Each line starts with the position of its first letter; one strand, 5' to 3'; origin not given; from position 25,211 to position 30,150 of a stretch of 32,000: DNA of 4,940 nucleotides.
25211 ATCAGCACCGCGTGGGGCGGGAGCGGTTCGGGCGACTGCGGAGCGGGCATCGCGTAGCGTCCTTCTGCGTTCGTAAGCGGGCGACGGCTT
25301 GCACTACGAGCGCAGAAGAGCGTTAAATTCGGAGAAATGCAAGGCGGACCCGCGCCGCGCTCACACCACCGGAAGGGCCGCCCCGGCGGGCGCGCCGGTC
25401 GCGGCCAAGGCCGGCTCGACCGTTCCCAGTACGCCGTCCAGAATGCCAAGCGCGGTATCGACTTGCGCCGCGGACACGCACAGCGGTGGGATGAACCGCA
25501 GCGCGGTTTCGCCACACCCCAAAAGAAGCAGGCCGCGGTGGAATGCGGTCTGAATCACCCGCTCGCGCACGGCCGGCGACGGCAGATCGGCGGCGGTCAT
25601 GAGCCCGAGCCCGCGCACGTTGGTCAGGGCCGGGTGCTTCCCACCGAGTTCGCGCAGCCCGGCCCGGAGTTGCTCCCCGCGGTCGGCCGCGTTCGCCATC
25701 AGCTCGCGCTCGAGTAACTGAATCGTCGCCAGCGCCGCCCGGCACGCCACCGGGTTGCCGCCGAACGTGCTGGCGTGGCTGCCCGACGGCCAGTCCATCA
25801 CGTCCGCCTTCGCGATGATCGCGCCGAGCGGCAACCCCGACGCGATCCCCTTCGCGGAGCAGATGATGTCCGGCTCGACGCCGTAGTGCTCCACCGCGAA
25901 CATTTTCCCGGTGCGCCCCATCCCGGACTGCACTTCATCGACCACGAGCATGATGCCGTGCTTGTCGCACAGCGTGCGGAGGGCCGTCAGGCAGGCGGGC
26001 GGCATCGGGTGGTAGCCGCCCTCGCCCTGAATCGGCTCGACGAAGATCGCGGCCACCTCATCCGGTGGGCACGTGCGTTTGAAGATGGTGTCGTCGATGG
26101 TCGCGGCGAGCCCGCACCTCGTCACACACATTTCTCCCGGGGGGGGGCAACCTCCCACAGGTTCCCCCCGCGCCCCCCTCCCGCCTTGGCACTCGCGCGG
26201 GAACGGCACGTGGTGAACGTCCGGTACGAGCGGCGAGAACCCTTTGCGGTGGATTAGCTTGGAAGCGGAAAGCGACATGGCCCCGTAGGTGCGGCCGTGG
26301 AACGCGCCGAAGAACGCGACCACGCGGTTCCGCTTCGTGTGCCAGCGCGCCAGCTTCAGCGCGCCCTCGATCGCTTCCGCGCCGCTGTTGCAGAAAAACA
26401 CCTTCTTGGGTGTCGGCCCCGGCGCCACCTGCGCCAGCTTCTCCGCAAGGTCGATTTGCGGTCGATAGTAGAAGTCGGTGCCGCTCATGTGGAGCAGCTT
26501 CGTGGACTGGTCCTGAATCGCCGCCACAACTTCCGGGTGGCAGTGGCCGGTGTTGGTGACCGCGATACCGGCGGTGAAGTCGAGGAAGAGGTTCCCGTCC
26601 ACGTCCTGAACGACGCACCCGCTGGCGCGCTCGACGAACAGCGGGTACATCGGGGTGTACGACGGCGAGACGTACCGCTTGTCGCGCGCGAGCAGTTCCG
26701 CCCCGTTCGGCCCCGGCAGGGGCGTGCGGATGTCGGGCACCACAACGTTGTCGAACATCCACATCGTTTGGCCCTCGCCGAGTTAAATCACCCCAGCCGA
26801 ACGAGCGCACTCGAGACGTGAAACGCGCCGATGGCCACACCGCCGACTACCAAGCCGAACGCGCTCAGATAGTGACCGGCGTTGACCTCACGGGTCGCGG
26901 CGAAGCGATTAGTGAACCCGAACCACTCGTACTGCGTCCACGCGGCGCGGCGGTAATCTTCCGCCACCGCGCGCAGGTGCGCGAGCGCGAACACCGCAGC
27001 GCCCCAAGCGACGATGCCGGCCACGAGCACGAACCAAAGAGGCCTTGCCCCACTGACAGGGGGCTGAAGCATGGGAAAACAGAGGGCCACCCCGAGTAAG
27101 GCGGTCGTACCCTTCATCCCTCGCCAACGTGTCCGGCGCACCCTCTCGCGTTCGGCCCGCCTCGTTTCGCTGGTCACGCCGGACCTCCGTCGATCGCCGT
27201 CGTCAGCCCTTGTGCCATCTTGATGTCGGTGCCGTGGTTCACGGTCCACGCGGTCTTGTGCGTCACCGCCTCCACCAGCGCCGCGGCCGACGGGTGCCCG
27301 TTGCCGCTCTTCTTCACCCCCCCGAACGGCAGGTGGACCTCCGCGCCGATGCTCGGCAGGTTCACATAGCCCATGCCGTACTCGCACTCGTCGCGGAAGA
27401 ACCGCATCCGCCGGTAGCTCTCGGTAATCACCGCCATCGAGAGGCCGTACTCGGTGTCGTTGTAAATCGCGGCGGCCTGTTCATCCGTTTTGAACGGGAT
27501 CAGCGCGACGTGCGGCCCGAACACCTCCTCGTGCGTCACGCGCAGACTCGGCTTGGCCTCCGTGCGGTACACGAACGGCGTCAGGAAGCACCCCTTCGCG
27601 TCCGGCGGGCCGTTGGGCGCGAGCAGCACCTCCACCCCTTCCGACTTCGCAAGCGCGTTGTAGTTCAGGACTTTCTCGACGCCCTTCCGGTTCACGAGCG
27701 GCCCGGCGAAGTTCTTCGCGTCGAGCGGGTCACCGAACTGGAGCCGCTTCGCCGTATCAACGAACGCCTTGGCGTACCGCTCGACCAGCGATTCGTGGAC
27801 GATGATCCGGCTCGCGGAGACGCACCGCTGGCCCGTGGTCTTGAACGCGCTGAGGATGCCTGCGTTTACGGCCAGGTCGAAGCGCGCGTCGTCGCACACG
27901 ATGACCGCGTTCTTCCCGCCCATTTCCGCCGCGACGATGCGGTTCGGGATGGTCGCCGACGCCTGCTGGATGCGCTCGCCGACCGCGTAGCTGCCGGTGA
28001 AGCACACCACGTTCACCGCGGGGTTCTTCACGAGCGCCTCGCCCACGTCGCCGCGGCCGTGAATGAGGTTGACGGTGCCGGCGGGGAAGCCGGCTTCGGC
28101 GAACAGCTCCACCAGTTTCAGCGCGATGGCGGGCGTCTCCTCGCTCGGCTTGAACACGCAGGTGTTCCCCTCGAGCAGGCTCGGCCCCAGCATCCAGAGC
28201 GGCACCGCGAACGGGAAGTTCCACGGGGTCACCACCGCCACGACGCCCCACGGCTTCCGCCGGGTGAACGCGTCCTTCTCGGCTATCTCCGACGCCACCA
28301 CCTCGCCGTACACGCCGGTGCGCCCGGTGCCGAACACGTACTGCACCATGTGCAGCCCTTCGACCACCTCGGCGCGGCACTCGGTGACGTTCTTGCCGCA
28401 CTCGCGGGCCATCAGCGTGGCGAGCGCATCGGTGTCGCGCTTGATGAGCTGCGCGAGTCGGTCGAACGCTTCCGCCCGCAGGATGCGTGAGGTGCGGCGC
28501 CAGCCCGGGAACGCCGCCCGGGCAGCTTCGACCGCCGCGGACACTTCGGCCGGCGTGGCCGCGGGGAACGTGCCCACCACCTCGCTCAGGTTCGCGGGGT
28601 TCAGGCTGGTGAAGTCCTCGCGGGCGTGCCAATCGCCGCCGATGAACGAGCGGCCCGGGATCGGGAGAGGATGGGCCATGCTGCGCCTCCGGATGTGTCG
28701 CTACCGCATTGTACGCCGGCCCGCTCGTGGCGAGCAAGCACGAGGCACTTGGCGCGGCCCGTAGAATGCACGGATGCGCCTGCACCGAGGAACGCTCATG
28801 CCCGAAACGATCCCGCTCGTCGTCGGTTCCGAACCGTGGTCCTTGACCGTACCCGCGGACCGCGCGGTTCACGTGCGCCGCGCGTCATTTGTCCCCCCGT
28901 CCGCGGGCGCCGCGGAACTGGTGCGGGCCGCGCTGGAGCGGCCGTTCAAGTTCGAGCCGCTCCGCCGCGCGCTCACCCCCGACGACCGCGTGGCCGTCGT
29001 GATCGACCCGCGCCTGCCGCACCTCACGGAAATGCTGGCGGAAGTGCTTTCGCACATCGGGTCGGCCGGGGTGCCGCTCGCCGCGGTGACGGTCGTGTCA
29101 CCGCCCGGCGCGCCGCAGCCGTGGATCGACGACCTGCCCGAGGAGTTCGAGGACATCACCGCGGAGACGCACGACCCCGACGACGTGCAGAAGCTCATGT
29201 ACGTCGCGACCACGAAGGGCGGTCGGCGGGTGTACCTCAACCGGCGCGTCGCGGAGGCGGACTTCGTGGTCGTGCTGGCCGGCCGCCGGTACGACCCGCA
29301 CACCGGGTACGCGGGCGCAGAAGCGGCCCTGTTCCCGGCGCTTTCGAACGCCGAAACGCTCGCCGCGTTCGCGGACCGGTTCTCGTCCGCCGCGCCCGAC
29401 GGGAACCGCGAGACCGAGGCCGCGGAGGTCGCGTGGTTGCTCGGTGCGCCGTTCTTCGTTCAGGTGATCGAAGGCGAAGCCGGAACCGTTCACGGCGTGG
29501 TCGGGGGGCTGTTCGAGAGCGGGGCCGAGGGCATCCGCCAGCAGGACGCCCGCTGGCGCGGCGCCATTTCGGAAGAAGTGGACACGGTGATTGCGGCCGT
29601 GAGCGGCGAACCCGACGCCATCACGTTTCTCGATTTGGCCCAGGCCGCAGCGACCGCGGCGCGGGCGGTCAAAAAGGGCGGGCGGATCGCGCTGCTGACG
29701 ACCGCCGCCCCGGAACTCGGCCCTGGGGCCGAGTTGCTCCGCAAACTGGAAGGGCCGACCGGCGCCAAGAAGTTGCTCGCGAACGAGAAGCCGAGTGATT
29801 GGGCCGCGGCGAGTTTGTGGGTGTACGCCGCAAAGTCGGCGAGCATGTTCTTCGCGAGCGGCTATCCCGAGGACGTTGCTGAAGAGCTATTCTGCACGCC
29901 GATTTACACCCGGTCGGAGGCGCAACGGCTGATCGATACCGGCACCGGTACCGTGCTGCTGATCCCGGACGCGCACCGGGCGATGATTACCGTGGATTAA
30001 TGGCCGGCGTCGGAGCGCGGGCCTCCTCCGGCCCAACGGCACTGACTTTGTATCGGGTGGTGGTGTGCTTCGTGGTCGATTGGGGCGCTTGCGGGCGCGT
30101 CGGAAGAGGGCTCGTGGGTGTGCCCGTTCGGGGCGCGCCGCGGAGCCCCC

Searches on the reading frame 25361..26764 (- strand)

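Call 84: search_protein_families(library=pfam, proteins=[window:25361-26764:-], max_evalue=0.001)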
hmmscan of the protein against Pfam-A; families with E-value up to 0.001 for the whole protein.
window:25361-26764:- (467 aa): 1 family
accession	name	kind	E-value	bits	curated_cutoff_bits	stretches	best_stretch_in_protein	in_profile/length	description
PF00202.27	Aminotran_3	-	5.1e-125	417.7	30.5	1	33-445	3-402/403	Aminotransferase class-III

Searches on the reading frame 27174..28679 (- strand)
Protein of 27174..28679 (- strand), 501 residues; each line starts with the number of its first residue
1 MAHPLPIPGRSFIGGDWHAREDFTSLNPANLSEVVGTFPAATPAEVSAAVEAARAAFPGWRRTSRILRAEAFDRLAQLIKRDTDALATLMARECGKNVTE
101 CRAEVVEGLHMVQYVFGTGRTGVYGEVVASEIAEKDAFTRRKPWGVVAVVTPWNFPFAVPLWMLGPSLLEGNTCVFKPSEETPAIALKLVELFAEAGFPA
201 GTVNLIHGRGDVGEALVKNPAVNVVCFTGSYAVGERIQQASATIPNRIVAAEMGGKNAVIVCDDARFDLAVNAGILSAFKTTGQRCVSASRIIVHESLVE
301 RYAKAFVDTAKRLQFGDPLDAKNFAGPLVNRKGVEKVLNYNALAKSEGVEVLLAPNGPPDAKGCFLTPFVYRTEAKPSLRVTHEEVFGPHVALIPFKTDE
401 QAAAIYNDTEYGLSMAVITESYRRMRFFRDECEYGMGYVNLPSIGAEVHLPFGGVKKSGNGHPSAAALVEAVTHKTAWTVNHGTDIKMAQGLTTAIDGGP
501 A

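Call 84: search_protein_families(library=pfam, proteins=[window:27174-28679:-], max_evalue=0.001)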
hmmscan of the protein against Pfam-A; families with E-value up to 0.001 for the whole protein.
window:27174-28679:- (501 aa): 1 family
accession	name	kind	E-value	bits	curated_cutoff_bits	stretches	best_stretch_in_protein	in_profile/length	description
PF00171.27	Aldedh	-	2.3e-137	458.8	23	1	21-474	7-457/461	Aldehyde dehydrogenase family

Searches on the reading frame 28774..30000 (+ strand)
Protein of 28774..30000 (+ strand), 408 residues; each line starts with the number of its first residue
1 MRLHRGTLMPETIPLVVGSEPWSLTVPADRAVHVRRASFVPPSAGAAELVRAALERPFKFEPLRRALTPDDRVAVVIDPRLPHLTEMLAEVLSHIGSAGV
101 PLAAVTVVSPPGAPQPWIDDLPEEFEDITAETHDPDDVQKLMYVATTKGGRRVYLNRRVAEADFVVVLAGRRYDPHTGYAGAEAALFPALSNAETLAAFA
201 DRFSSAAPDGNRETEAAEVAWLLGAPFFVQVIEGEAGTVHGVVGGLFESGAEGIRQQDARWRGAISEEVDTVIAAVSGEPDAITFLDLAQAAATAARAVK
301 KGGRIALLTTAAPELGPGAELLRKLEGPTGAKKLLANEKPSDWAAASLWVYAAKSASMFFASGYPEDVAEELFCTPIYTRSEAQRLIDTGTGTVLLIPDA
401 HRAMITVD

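Call 84: search_protein_families(library=pfam, proteins=[window:28774-30000:+], max_evalue=0.001)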
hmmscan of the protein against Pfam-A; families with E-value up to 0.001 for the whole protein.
window:28774-30000:+ (408 aa): 1 family
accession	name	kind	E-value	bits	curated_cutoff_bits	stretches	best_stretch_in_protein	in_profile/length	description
PF09861.14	Lar_N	-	9.2e-19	67.9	23.3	1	18-198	2-190/204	Lactate racemase N-terminal domain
